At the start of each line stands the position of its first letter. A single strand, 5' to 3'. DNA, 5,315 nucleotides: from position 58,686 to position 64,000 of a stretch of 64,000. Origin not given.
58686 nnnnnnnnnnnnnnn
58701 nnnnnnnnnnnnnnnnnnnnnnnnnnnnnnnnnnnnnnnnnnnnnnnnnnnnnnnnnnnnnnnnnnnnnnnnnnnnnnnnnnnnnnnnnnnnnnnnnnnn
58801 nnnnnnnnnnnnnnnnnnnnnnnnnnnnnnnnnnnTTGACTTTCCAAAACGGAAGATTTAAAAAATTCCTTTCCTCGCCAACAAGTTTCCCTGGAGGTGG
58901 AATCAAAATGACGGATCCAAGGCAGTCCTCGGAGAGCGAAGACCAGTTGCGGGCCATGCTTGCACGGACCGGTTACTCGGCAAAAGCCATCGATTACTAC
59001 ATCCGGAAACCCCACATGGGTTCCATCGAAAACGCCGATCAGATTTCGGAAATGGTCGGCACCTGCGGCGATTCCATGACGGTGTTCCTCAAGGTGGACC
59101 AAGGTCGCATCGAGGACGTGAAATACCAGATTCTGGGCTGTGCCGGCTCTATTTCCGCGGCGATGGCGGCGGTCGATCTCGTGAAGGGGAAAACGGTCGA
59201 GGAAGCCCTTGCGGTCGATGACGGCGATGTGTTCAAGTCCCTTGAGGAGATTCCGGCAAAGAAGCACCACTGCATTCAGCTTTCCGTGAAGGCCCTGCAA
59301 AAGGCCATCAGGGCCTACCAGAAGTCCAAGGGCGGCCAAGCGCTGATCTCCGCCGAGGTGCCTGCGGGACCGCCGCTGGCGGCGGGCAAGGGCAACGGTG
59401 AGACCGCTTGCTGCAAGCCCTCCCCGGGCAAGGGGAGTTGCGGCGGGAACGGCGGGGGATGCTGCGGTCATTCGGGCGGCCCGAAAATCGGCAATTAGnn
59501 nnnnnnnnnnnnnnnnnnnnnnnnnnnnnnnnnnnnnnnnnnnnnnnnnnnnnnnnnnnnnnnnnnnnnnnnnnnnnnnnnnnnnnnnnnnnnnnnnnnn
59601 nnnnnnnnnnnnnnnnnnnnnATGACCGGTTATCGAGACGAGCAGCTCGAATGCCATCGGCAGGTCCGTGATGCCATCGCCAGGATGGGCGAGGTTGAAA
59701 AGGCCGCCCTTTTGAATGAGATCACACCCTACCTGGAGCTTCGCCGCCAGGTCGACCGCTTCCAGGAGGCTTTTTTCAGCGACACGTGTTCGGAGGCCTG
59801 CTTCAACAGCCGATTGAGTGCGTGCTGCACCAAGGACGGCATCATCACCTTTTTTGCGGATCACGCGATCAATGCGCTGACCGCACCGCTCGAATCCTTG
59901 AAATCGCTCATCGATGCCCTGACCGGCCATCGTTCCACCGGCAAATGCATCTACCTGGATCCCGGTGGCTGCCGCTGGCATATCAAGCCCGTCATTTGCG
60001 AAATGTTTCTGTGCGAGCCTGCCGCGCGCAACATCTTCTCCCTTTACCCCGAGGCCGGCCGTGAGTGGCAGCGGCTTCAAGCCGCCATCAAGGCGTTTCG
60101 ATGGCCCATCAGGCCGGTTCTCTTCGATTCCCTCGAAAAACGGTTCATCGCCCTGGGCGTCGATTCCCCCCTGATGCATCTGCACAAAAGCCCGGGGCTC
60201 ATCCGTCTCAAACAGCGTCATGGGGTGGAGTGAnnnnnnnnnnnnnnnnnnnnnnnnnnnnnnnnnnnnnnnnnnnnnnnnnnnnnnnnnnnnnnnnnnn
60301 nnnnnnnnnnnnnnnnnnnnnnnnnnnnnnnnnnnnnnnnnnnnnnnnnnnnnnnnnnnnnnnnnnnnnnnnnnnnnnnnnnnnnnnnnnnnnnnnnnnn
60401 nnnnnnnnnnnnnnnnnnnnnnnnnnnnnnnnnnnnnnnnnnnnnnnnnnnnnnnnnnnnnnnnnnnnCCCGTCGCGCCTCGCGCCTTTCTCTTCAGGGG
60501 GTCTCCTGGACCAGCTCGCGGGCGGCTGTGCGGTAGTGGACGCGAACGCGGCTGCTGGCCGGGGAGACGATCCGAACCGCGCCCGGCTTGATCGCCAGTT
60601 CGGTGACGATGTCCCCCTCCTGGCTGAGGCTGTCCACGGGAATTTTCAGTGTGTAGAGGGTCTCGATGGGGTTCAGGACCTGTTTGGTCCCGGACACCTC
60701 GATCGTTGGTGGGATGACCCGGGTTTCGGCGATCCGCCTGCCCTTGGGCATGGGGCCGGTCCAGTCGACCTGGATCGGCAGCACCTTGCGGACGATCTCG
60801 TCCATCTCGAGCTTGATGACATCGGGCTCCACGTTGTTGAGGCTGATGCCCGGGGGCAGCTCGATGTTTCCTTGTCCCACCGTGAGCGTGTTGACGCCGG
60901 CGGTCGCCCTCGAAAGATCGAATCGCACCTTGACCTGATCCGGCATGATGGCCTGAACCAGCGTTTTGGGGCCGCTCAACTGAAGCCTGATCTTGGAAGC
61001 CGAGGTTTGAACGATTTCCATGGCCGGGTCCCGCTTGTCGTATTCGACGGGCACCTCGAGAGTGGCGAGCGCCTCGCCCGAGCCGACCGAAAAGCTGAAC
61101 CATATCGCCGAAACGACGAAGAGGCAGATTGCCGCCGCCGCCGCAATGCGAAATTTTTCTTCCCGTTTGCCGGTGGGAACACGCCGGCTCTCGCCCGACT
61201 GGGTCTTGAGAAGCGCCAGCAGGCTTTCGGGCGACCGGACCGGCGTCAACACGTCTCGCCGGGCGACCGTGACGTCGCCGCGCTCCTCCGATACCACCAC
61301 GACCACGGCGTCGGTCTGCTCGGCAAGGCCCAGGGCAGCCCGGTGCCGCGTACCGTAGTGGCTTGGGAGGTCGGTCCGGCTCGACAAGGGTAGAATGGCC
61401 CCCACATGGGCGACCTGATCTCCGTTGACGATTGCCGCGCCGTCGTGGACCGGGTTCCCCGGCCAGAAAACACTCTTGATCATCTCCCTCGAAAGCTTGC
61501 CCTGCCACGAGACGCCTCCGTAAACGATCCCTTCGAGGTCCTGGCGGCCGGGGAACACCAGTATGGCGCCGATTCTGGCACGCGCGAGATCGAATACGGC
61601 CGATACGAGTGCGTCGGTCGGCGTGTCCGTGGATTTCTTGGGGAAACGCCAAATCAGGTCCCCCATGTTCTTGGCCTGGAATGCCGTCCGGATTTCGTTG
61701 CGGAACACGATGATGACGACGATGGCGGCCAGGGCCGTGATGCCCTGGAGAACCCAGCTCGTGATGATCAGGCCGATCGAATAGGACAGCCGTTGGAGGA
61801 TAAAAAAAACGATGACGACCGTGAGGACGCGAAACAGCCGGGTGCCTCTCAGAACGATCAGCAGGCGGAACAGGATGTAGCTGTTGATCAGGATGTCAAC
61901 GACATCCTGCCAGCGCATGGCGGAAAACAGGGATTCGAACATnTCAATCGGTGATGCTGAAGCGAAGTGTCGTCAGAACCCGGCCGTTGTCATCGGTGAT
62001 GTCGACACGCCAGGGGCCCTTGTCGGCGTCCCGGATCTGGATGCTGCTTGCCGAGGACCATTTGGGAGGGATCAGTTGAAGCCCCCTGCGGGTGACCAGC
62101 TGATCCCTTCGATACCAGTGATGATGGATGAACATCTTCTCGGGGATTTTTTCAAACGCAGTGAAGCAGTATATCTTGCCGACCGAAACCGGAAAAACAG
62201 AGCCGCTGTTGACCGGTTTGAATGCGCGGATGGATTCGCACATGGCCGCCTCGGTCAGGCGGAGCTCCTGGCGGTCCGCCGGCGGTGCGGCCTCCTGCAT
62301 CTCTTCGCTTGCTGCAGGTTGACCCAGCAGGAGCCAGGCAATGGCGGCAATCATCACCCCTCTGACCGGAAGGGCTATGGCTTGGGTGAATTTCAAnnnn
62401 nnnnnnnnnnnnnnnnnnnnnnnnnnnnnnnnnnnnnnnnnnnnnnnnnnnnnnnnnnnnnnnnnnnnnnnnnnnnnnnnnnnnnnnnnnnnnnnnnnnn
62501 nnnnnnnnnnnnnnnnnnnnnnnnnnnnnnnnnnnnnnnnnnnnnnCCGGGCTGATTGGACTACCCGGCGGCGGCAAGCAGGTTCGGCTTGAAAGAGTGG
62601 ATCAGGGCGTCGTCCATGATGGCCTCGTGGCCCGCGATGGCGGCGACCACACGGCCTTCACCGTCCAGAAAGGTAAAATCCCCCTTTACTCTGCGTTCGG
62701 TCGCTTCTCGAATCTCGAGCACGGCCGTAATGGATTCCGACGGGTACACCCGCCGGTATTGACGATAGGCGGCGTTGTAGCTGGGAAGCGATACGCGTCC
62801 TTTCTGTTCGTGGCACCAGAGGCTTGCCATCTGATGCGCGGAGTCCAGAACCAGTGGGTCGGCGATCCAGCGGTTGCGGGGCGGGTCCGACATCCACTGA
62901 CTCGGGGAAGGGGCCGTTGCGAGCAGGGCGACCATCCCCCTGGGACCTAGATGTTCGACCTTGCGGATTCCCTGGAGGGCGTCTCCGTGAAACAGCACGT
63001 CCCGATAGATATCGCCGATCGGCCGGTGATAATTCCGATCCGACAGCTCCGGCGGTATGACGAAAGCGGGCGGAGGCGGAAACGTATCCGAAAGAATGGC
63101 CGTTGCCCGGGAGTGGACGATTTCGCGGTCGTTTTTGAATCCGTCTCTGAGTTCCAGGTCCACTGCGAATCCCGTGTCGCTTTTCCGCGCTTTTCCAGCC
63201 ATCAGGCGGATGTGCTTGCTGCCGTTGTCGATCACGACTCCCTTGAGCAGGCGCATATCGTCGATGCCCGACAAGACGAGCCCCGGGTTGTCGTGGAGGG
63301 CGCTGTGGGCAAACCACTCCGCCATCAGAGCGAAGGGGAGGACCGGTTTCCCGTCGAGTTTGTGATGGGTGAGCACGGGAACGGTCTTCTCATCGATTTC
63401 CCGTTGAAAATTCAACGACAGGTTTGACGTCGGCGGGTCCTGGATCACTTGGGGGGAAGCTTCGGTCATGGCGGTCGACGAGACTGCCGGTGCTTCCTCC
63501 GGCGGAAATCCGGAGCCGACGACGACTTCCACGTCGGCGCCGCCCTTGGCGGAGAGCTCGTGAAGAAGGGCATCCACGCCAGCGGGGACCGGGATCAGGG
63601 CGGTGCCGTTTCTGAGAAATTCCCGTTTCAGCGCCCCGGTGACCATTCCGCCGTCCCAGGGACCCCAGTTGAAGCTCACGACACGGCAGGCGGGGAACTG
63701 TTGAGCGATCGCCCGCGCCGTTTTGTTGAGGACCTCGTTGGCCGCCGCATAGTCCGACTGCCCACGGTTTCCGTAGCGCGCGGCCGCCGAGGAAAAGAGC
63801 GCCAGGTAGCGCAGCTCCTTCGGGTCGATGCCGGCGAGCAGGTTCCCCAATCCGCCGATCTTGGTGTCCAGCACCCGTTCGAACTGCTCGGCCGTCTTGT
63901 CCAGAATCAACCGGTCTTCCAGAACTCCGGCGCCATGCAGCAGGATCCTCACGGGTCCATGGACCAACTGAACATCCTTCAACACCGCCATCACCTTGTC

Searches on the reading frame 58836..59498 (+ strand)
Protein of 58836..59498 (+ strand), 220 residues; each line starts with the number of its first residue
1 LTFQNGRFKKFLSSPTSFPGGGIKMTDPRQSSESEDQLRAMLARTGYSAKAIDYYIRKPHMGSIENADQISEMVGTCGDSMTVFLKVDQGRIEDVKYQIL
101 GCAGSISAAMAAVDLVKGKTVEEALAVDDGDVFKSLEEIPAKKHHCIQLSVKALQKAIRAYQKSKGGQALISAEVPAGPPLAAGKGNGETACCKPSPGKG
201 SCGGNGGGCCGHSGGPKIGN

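Call 9: search_protein_families(library=pfam, proteins=[window:58836-59498:+])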
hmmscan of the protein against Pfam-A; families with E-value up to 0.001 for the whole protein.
window:58836-59498:+ (220 aa): 2 families
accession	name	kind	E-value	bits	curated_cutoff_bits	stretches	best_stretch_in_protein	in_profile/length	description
PF01592.21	NifU_N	-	1.7e-27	96.5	22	1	47-165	2-124/127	NifU-like N terminal domain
PF12637.14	TSCPD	-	8.9e-05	23.2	22.8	1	74-157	9-87/88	TSCPD domain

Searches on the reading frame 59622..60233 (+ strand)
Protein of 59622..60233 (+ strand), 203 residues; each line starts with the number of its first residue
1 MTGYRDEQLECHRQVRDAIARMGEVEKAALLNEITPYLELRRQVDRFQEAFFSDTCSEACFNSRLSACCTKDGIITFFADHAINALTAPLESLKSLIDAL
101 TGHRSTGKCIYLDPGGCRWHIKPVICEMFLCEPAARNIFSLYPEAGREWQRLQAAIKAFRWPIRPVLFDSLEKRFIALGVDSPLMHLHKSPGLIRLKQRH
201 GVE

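Call 9: search_protein_families(library=pfam, proteins=[window:59622-60233:+])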
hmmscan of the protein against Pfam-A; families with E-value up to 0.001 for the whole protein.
window:59622-60233:+ (203 aa): 0 families

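Call 40: find_homologous_proteins(query=window:59622-60233:+, max_evalue=1e-20)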
Query window:59622-60233:+ (203 aa): 528 proteins with E <= 1e-20 among 717 candidates; the best 120 are listed.
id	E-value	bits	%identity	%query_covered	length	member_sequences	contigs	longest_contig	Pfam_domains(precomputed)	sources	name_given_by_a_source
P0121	3.4e-136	469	100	100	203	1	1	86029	-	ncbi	ncbi:MAG: hypothetical protein ACOWWM_11770 [Desulfobacterales bacterium]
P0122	5.0e-81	289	61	100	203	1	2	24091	-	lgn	-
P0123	1.6e-74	268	59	98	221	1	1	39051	-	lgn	-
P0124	2.5e-65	238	54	100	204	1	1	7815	-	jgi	jgi:hypothetical protein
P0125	5.3e-64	234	53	100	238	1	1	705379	-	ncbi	-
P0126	1.4e-60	222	56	90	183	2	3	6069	-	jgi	jgi:hypothetical protein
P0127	6.8e-60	220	50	100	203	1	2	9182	-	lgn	-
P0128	1.0e-58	216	50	100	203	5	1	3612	-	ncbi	-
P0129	1.2e-58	216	50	100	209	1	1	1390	-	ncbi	-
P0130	1.7e-58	216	51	98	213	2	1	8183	-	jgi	jgi:hypothetical protein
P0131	7.2e-58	214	49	98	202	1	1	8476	-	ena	-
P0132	8.7e-58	213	50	100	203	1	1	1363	-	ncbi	-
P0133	9.0e-58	213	48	100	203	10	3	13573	-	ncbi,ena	-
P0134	1.2e-57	213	50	100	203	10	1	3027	-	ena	-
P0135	1.4e-57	213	49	99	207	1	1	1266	-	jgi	jgi:hypothetical protein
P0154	9.2e-56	207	49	100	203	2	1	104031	-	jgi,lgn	jgi:hypothetical protein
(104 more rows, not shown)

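Call 41: find_encoding_contigs(protein=P0122, flank=6000, max_places=3)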
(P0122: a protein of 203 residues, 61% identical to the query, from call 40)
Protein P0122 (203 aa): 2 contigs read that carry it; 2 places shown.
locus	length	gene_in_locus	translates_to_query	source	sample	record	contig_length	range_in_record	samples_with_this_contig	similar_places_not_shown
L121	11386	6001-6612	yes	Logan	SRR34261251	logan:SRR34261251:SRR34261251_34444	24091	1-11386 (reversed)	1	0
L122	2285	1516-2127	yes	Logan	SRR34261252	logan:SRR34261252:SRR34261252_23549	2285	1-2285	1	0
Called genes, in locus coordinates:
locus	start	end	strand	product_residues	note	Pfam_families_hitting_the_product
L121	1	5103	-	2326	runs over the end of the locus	PF00109:ketoacyl-synt, PF02801:Ketoacyl-synt_C, PF16197:KAsynt_C_assoc (weak), PF00109:ketoacyl-synt, PF02801:Ketoacyl-synt_C, PF00698:Acyl_transf_1 (faint), PF07977:FabA, PF07977:FabA, +1 more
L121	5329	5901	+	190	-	PF01592:NifU_N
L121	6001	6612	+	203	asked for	-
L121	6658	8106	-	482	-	PF02457:DAC, PF07949:YbbR (weak)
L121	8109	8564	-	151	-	PF11141:DUF2914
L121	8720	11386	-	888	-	?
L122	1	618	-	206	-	?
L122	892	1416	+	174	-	PF01592:NifU_N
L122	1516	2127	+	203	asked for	-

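Call 42: find_encoding_contigs(protein=P0154, flank=6000, max_places=3)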
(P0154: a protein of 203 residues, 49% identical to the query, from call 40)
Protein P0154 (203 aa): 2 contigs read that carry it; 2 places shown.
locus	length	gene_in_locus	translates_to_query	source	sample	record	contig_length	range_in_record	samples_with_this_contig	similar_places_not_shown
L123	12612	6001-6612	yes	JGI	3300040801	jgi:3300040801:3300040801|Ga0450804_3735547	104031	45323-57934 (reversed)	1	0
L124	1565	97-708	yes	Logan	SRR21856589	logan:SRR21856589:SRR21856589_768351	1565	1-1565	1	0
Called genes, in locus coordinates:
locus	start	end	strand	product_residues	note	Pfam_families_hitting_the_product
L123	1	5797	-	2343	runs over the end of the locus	PF00109:ketoacyl-synt, PF02801:Ketoacyl-synt_C, PF16197:KAsynt_C_assoc (weak), PF00109:ketoacyl-synt, PF02801:Ketoacyl-synt_C, PF07977:FabA, PF22818:ApeI-like (faint), PF07977:FabA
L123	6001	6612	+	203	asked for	-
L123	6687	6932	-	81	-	PF00313:CSD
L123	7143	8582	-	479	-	PF02457:DAC, PF07949:YbbR (faint)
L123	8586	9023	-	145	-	PF11141:DUF2914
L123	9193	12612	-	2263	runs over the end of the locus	PF00109:ketoacyl-synt, PF02801:Ketoacyl-synt_C, PF16197:KAsynt_C_assoc, PF00698:Acyl_transf_1, PF00550:PP-binding, PF08659:KR, PF00106:adh_short, PF13561:adh_short_C2, +2 more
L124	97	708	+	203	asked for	-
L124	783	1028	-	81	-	PF00313:CSD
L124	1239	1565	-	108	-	?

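Call 43: find_encoding_contigs(protein=P0123, flank=6000, max_places=3)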
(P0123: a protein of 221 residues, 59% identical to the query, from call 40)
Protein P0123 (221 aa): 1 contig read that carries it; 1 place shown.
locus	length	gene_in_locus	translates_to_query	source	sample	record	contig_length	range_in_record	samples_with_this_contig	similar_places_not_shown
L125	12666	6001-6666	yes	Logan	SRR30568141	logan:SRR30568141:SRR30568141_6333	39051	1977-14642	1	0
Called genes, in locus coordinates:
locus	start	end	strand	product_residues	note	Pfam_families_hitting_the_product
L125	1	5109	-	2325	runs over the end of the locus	PF00109:ketoacyl-synt, PF00108:Thiolase_N (faint), PF02801:Ketoacyl-synt_C, PF16197:KAsynt_C_assoc (weak), PF00109:ketoacyl-synt, PF02801:Ketoacyl-synt_C, PF07977:FabA, PF07977:FabA, +2 more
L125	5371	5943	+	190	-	PF01592:NifU_N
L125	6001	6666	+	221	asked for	-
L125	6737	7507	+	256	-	PF03747:ADP_ribosyl_GH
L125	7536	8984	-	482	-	PF02457:DAC, PF07949:YbbR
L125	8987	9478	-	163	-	PF11141:DUF2914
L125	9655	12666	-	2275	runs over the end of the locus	PF00109:ketoacyl-synt, PF02801:Ketoacyl-synt_C, PF16197:KAsynt_C_assoc, PF00698:Acyl_transf_1, PF00550:PP-binding, PF08659:KR, PF00106:adh_short, PF13561:adh_short_C2, +2 more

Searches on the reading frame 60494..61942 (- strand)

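Call 73: search_protein_families(library=pfam, proteins=[window:60494-61942:-])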
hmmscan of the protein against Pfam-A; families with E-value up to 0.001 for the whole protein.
window:60494-61942:- (482 aa): 2 families
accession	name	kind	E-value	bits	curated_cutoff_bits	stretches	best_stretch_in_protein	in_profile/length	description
PF02457.21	DAC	-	1.6e-34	118.5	27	1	114-230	2-117/119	DisA bacterial checkpoint controller nucleotide-binding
PF07949.17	YbbR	-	1.9e-10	41.4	22.3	1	297-378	1-79/81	YbbR-like protein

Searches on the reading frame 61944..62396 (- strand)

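Call 73: search_protein_families(library=pfam, proteins=[window:61944-62396:-])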
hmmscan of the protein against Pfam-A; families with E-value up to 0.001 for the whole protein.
window:61944-62396:- (150 aa): 1 family
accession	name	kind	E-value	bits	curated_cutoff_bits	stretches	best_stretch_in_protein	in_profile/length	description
PF11141.13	DUF2914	-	1e-17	64.1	23.6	1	90-148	4-62/62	Protein of unknown function (DUF2914)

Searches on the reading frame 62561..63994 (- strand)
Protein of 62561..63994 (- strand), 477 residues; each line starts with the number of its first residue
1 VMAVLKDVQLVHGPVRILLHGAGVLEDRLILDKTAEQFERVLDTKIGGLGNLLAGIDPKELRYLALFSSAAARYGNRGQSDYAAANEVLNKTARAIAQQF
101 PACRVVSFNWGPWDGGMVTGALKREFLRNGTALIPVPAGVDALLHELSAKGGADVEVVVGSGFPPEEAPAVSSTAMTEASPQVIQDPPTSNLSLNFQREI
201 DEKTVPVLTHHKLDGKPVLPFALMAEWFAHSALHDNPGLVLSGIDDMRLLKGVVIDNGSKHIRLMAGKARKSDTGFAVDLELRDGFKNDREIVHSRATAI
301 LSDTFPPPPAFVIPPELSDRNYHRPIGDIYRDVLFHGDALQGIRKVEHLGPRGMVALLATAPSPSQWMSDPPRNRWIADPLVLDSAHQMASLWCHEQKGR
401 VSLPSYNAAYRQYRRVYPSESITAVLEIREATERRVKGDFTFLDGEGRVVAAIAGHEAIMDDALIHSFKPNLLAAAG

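Call 92: search_protein_families(library=pfam, proteins=[window:62561-63994:-], max_evalue=0.00001)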
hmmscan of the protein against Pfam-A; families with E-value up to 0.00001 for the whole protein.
window:62561-63994:- (477 aa): 2 families
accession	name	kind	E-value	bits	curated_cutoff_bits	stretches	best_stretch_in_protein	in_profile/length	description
PF08659.16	KR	-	3.2e-22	79.8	22.6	1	3-114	70-179/180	KR domain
PF14765.12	PS-DH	-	1.1e-12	48.2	23.7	1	329-456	22-154/166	Polyketide synthase dehydratase N-terminal domain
